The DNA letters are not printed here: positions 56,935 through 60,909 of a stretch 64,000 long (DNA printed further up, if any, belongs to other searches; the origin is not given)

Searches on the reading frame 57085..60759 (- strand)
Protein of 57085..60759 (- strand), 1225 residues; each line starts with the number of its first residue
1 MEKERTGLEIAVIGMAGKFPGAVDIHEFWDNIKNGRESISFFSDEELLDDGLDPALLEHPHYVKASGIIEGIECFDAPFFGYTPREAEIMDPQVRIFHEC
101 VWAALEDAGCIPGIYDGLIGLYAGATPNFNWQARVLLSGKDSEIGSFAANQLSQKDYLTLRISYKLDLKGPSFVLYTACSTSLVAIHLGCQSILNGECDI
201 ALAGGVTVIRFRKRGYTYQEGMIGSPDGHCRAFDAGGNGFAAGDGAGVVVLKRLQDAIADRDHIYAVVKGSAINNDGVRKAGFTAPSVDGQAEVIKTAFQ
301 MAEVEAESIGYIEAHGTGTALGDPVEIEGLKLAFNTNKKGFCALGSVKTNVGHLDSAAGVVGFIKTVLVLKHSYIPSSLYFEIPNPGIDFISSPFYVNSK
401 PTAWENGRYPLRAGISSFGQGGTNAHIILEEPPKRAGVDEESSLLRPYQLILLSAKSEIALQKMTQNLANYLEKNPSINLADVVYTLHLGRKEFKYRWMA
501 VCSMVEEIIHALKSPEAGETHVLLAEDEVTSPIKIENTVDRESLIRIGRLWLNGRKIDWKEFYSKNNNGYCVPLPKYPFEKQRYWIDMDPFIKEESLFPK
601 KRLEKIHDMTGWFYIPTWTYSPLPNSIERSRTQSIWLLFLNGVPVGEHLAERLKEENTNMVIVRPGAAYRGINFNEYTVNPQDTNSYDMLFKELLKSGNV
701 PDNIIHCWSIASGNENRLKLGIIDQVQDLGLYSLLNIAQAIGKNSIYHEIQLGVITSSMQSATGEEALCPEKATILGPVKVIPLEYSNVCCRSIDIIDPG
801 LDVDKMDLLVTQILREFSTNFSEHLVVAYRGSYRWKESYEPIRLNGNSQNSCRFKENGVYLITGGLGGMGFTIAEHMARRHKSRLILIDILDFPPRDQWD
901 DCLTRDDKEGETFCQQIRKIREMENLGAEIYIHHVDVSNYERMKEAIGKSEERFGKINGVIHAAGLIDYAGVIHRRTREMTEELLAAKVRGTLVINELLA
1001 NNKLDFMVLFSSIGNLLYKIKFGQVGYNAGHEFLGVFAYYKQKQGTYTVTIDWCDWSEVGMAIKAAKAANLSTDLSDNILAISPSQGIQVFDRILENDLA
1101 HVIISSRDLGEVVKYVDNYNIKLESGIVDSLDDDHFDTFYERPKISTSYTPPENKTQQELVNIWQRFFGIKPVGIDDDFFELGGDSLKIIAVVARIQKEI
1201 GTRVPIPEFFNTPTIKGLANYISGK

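Call 14: find_homologous_proteins(query=window:57085-60759:-, max_evalue=1e-50)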
Query seq(1225 aa) (1225 aa): 8000 proteins with E <= 1e-50 among 8000 candidates; the best 120 are listed.
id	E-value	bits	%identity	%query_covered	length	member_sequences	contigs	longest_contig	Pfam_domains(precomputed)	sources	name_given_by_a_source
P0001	0.0e+0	2846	100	100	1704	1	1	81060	PF08659.17,PF00668.26,PF22336.3,PF00109.33,PF21394.4,PF22621.3,PF00550.32,PF13561.13,PF00106.32,PF02801.29,PF16197.12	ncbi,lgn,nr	ncbi:MAG: hypothetical protein QG657_973 [Acidobacteriota bacterium]|nr:hypothetical protein [Acidob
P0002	0.0e+0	1505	57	41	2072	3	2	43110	PF08659.17,PF22336.3,PF00109.33,PF21394.4,PF22621.3,PF00550.32,PF13561.13,PF00106.32,PF02801.29,PF16197.12,PF00698.27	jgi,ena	-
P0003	0.0e+0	1503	58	41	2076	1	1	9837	PF08659.17,PF22336.3,PF00109.33,PF21394.4,PF22621.3,PF00550.32,PF13561.13,PF00106.32,PF02801.29,PF16197.12,PF00698.27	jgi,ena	-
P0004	0.0e+0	1486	56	41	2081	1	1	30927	PF08659.17,PF22336.3,PF00109.33,PF21394.4,PF22621.3,PF00550.32,PF13561.13,PF16197.12,PF01370.28,PF00698.27,PF00106.32,PF02801.29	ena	-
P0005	0.0e+0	1486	56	41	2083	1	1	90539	PF08659.17,PF22336.3,PF00109.33,PF21394.4,PF22621.3,PF00550.32,PF13561.13,PF16197.12,PF01370.28,PF00698.27,PF00106.32,PF02801.29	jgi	jgi:acyl transferase domain-containing protein/acyl carrier protein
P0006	0.0e+0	1458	56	41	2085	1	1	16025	PF08659.17,PF22336.3,PF00109.33,PF21394.4,PF22621.3,PF00550.32,PF13561.13,PF16197.12,PF01370.28,PF00698.27,PF00106.32,PF02801.29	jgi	jgi:acyl transferase domain-containing protein/acyl carrier protein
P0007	0.0e+0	1449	48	47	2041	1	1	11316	PF08659.17,PF22336.3,PF00109.33,PF21394.4,PF22621.3,PF00550.32,PF13561.13,PF00108.30,PF16197.12,PF00698.27,PF00106.32,PF02801.29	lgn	-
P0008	0.0e+0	1448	55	42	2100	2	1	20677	PF08659.17,PF22336.3,PF00109.33,PF21394.4,PF22621.3,PF00550.32,PF13561.13,PF16197.12,PF01370.28,PF00698.27,PF00106.32,PF02801.29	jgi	jgi:acyl transferase domain-containing protein/acyl carrier protein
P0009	0.0e+0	1448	50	56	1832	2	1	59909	PF08659.17,PF22336.3,PF00109.33,PF21394.4,PF22621.3,PF00550.32,PF13561.13,PF16197.12,PF00698.27,PF00975.27,PF00106.32,PF02801.29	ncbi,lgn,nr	ncbi:MAG: hypothetical protein QG657_763 [Acidobacteriota bacterium]|nr:hypothetical protein [Acidob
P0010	0.0e+0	1448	49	57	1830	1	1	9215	PF08659.17,PF22336.3,PF00109.33,PF21394.4,PF22621.3,PF00550.32,PF13561.13,PF16197.12,PF00698.27,PF00975.27,PF00106.32,PF02801.29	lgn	-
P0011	0.0e+0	1438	55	42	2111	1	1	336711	PF08659.17,PF22336.3,PF00109.33,PF21394.4,PF22621.3,PF00550.32,PF13561.13,PF16197.12,PF01370.28,PF00698.27,PF00106.32,PF02801.29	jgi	jgi:acyl transferase domain-containing protein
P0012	0.0e+0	1435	48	47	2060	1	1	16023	PF08659.17,PF22336.3,PF00109.33,PF21394.4,PF22621.3,PF00550.32,PF13561.13,PF00108.30,PF00106.32,PF02801.29,PF16197.12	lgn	-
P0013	0.0e+0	1432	50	57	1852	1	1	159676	PF08659.17,PF22336.3,PF00109.33,PF21394.4,PF22621.3,PF00550.32,PF13561.13,PF00108.30,PF16197.12,PF00698.27,PF00975.27,PF00106.32,PF02801.29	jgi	jgi:acyl transferase domain-containing protein/thioesterase domain-containing protein/acyl carrier p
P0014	0.0e+0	1404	49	55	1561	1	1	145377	PF08659.17,PF22336.3,PF00109.33,PF21394.4,PF22621.3,PF00550.32,PF13561.13,PF00108.30,PF16197.12,PF00698.27,PF00106.32,PF02801.29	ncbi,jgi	ncbi:MAG: SDR family NAD(P)-dependent oxidoreductase [Candidatus Aminicenantes bacterium]|jgi:acyl t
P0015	0.0e+0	1402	47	55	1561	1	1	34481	PF08659.17,PF22336.3,PF00109.33,PF21394.4,PF22621.3,PF00550.32,PF13561.13,PF00106.32,PF02801.29,PF16197.12,PF00698.27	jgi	-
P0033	0.0e+0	1325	51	99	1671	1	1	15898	PF08659.17,PF00668.26,PF22336.3,PF00109.33,PF21394.4,PF22621.3,PF00550.32,PF13561.13,PF00106.32,PF02801.29,PF16197.12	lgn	-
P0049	0.0e+0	1275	49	100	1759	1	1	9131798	PF08659.17,PF00668.26,PF22336.3,PF00109.33,PF21394.4,PF22621.3,PF00550.32,PF13561.13,PF00106.32,PF02801.29,PF16197.12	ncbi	ncbi:MAG: SDR family NAD(P)-dependent oxidoreductase, partial [Candidatus Aminicenantes bacterium]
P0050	0.0e+0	1265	49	100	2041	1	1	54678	PF08659.17,PF22336.3,PF13469.13,PF00109.33,PF21394.4,PF22621.3,PF00550.32,PF13561.13,PF16197.12,PF01370.28,PF00668.26,PF00106.32,PF02801.29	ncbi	-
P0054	0.0e+0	1257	49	100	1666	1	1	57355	PF08659.17,PF00668.26,PF22336.3,PF00109.33,PF21394.4,PF22621.3,PF00550.32,PF13561.13,PF00106.32,PF02801.29,PF16197.12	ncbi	-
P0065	0.0e+0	1244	50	99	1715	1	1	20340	PF08659.17,PF00668.26,PF22336.3,PF00109.33,PF21394.4,PF22621.3,PF00550.32,PF13561.13,PF00106.32,PF02801.29,PF16197.12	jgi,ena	-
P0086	0.0e+0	1226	48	100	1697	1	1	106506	PF08659.17,PF00668.26,PF22336.3,PF00109.33,PF21394.4,PF22621.3,PF00550.32,PF13561.13,PF00106.32,PF02801.29,PF16197.12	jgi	jgi:acyl transferase domain-containing protein/acyl carrier protein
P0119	0.0e+0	1201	47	100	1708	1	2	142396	PF08659.17,PF00668.26,PF22336.3,PF00109.33,PF21394.4,PF22621.3,PF00550.32,PF13561.13,PF00106.32,PF02801.29,PF16197.12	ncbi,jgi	ncbi:MAG: SDR family oxidoreductase [Candidatus Aminicenantes bacterium]|jgi:acyl transferase domain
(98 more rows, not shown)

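Call 18: find_encoding_contigs(protein=P0049, flank=10000, max_places=3)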
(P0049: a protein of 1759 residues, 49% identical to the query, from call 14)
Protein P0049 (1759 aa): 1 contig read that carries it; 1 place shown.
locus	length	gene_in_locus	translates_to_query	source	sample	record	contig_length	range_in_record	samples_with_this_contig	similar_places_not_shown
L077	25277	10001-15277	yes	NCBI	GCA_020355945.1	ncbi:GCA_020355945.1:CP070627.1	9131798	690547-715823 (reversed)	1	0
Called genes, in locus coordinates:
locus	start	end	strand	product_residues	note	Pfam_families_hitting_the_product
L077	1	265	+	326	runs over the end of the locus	PF13180:PDZ_2, PF00595:PDZ, PF13180:PDZ_2, PF17820:PDZ_6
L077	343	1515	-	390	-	PF01266:DAO, PF07992:Pyr_redox_2 (faint)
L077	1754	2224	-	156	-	PF01850:PIN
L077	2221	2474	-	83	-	-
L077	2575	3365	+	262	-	PF13193:AMP-binding_C, PF00550:PP-binding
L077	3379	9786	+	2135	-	PF00109:ketoacyl-synt, PF02801:Ketoacyl-synt_C, PF16197:KAsynt_C_assoc, PF22336:RhiE-like_linker, PF22621:CurL-like_PKS_C, PF00698:Acyl_transf_1, PF00550:PP-binding, PF00668:Condensation, +3 more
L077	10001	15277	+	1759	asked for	PF00109:ketoacyl-synt, PF02801:Ketoacyl-synt_C, PF16197:KAsynt_C_assoc, PF22336:RhiE-like_linker, PF22621:CurL-like_PKS_C, PF21394:Beta-ketacyl_N, PF00106:adh_short, PF08659:KR, +3 more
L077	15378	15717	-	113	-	-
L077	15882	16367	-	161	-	PF11848:DUF3368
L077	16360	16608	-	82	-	PF03683:UPF0175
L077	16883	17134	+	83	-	PF04255:DUF433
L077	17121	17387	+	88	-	-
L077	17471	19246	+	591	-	PF00082:Peptidase_S8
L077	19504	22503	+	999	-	PF00069:Pkinase, PF07714:PK_Tyr_Ser-Thr, PF03544:TonB_C (faint)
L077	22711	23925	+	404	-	PF01590:GAF, PF13185:GAF_2, PF13492:GAF_3, PF13487:HD_5, PF01966:HD, PF13487:HD_5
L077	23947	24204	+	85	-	-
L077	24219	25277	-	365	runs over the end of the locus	PF00953:Glycos_transf_4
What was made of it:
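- P0049 is annotated as partial and sits in a small, possibly degenerate cluster (call 18). P0049 sits in a small cluster beside toxin-antitoxin-like genes and is annotated as partial (call 18).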

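Call 20: find_encoding_contigs(protein=P0119, flank=10000, max_places=3)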
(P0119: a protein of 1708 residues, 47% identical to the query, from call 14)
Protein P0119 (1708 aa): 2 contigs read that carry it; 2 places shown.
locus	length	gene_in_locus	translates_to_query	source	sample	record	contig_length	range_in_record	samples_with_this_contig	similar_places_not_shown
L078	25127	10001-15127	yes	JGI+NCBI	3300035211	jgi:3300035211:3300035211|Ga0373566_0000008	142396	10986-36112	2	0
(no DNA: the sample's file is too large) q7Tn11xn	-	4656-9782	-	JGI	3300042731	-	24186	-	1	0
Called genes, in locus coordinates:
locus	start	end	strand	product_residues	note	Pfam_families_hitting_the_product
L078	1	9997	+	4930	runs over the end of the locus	PF00109:ketoacyl-synt, PF02801:Ketoacyl-synt_C, PF16197:KAsynt_C_assoc, PF00698:Acyl_transf_1, PF22336:RhiE-like_linker, PF22621:CurL-like_PKS_C, PF21394:Beta-ketacyl_N, PF08659:KR, +15 more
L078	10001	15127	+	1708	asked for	PF00109:ketoacyl-synt, PF02801:Ketoacyl-synt_C, PF16197:KAsynt_C_assoc, PF22336:RhiE-like_linker, PF22621:CurL-like_PKS_C, PF21394:Beta-ketacyl_N, PF08659:KR, PF00106:adh_short, +3 more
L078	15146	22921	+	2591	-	PF00668:Condensation, PF02310:B12-binding, PF00501:AMP-binding, PF13193:AMP-binding_C (faint), PF00899:ThiF, PF00501:AMP-binding, PF00550:PP-binding, PF00668:Condensation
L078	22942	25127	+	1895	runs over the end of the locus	PF00668:Condensation, PF00501:AMP-binding, PF04055:Radical_SAM, PF02310:B12-binding, PF00501:AMP-binding, PF13193:AMP-binding_C, PF00550:PP-binding, PF00668:Condensation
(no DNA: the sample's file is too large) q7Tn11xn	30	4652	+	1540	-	PF00501:AMP-binding, PF13193:AMP-binding_C, PF00550:PP-binding, PF00668:Condensation, PF00501:AMP-binding, PF13193:AMP-binding_C (weak), PF00550:PP-binding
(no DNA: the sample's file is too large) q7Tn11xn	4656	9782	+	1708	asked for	PF00109:ketoacyl-synt, PF02801:Ketoacyl-synt_C, PF16197:KAsynt_C_assoc, PF22336:RhiE-like_linker, PF22621:CurL-like_PKS_C, PF21394:Beta-ketacyl_N, PF08659:KR, PF00106:adh_short, +3 more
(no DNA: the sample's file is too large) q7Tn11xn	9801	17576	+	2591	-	PF00668:Condensation, PF02310:B12-binding, PF00501:AMP-binding, PF13193:AMP-binding_C (faint), PF00899:ThiF, PF00501:AMP-binding, PF00550:PP-binding, PF00668:Condensation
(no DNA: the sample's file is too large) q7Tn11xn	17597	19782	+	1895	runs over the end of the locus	PF00668:Condensation, PF00501:AMP-binding, PF04055:Radical_SAM, PF02310:B12-binding, PF00501:AMP-binding, PF13193:AMP-binding_C, PF00550:PP-binding, PF00668:Condensation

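Call 22: find_encoding_contigs(protein=P0086, flank=10000, max_places=2)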
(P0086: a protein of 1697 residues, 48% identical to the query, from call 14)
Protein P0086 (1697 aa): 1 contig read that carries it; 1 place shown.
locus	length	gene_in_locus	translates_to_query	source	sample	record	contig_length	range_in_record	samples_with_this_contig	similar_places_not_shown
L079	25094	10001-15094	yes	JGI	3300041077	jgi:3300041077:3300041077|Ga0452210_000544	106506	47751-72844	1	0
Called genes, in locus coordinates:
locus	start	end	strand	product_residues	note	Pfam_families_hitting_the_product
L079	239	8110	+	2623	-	PF00668:Condensation, PF00501:AMP-binding, PF13193:AMP-binding_C, PF00550:PP-binding, PF00668:Condensation, PF00501:AMP-binding, PF13193:AMP-binding_C, PF00550:PP-binding, +1 more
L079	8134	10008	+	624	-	PF00501:AMP-binding, PF13193:AMP-binding_C, PF00550:PP-binding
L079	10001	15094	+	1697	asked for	PF00109:ketoacyl-synt, PF02801:Ketoacyl-synt_C, PF16197:KAsynt_C_assoc, PF22336:RhiE-like_linker, PF22621:CurL-like_PKS_C, PF21394:Beta-ketacyl_N, PF00106:adh_short, PF08659:KR, +3 more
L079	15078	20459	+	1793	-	PF00668:Condensation, PF13193:AMP-binding_C (faint), PF00501:AMP-binding, PF04055:Radical_SAM, PF02310:B12-binding, PF00501:AMP-binding, PF00550:PP-binding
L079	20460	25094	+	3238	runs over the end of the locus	PF00109:ketoacyl-synt, PF02801:Ketoacyl-synt_C, PF16197:KAsynt_C_assoc, PF22336:RhiE-like_linker, PF22621:CurL-like_PKS_C, PF00698:Acyl_transf_1, PF00550:PP-binding, PF13469:Sulfotransfer_3, +7 more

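Call 23: find_encoding_contigs(protein=P0054, flank=10000, max_places=2)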
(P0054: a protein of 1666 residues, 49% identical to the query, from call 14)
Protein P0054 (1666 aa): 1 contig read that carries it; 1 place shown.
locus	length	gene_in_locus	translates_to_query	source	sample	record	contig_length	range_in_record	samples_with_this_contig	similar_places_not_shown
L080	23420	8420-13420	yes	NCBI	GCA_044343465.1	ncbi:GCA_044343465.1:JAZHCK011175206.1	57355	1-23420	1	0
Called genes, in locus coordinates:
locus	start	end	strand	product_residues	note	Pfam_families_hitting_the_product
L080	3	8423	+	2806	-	?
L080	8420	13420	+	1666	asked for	PF00109:ketoacyl-synt, PF02801:Ketoacyl-synt_C, PF16197:KAsynt_C_assoc, PF22336:RhiE-like_linker, PF22621:CurL-like_PKS_C, PF21394:Beta-ketacyl_N, PF08659:KR, PF00550:PP-binding, +3 more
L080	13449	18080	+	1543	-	PF00668:Condensation, PF00501:AMP-binding, PF13193:AMP-binding_C, PF00550:PP-binding, PF00668:Condensation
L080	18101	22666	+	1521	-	PF00668:Condensation, PF00501:AMP-binding, PF13489:Methyltransf_23, PF13847:Methyltransf_31, PF08241:Methyltransf_11, PF08242:Methyltransf_12, PF13649:Methyltransf_25, PF00501:AMP-binding, +4 more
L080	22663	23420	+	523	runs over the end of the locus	PF18563:TubC_N, PF00668:Condensation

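Call 24: find_encoding_contigs(protein=P0050, flank=10000, max_places=2)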
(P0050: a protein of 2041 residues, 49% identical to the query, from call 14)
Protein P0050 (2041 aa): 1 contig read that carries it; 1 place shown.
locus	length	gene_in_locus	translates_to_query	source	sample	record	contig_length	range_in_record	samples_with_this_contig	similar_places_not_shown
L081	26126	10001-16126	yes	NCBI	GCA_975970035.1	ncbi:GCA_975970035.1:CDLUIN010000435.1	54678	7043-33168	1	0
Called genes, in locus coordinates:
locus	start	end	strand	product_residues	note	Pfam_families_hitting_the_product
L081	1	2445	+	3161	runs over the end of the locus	?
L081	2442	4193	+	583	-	PF02310:B12-binding (weak), PF04055:Radical_SAM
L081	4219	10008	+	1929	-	PF00668:Condensation, PF00501:AMP-binding, PF00550:PP-binding, PF23297:ACP_SdgA_C (faint), PF00668:Condensation, PF00501:AMP-binding, PF13193:AMP-binding_C, PF00550:PP-binding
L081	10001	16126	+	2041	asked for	PF00109:ketoacyl-synt, PF02801:Ketoacyl-synt_C, PF16197:KAsynt_C_assoc, PF22336:RhiE-like_linker, PF22621:CurL-like_PKS_C, PF21394:Beta-ketacyl_N, PF08659:KR, PF00106:adh_short, +5 more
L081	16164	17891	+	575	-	PF04055:Radical_SAM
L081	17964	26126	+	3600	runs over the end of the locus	PF00668:Condensation, PF02310:B12-binding, PF00501:AMP-binding, PF00899:ThiF, PF00501:AMP-binding, PF00550:PP-binding, PF00668:Condensation, PF00501:AMP-binding, +4 more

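Call 60: find_encoding_contigs(protein=P0065, flank=10000, max_places=2)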
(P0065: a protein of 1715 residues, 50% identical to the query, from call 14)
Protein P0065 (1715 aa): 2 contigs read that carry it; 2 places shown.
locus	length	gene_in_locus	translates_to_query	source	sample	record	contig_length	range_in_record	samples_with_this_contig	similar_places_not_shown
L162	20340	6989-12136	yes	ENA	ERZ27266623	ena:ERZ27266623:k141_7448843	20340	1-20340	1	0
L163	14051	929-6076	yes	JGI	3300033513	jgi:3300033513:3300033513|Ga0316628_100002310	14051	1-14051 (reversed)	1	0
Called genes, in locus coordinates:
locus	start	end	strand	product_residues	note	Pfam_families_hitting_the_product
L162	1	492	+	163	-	?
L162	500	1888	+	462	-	-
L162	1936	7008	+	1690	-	PF00501:AMP-binding, PF13193:AMP-binding_C, PF00550:PP-binding, PF00668:Condensation, PF00501:AMP-binding, PF13193:AMP-binding_C (weak), PF00550:PP-binding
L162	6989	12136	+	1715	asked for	PF00109:ketoacyl-synt, PF02801:Ketoacyl-synt_C, PF16197:KAsynt_C_assoc, PF22336:RhiE-like_linker, PF22621:CurL-like_PKS_C, PF21394:Beta-ketacyl_N, PF08659:KR, PF00550:PP-binding, +3 more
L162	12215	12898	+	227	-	PF00121:TIM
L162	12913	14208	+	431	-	PF00291:PALP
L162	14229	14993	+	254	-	PF00106:adh_short, PF08659:KR, PF13561:adh_short_C2, PF23441:SDR (weak)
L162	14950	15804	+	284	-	PF00459:Inositol_P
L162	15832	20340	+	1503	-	?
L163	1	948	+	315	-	?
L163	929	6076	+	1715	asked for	PF00109:ketoacyl-synt, PF02801:Ketoacyl-synt_C, PF16197:KAsynt_C_assoc, PF22336:RhiE-like_linker, PF22621:CurL-like_PKS_C, PF21394:Beta-ketacyl_N, PF08659:KR, PF00550:PP-binding, +3 more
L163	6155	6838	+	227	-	PF00121:TIM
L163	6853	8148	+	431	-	PF00291:PALP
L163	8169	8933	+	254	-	PF00106:adh_short, PF08659:KR, PF13561:adh_short_C2, PF23441:SDR (weak)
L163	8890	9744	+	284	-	PF00459:Inositol_P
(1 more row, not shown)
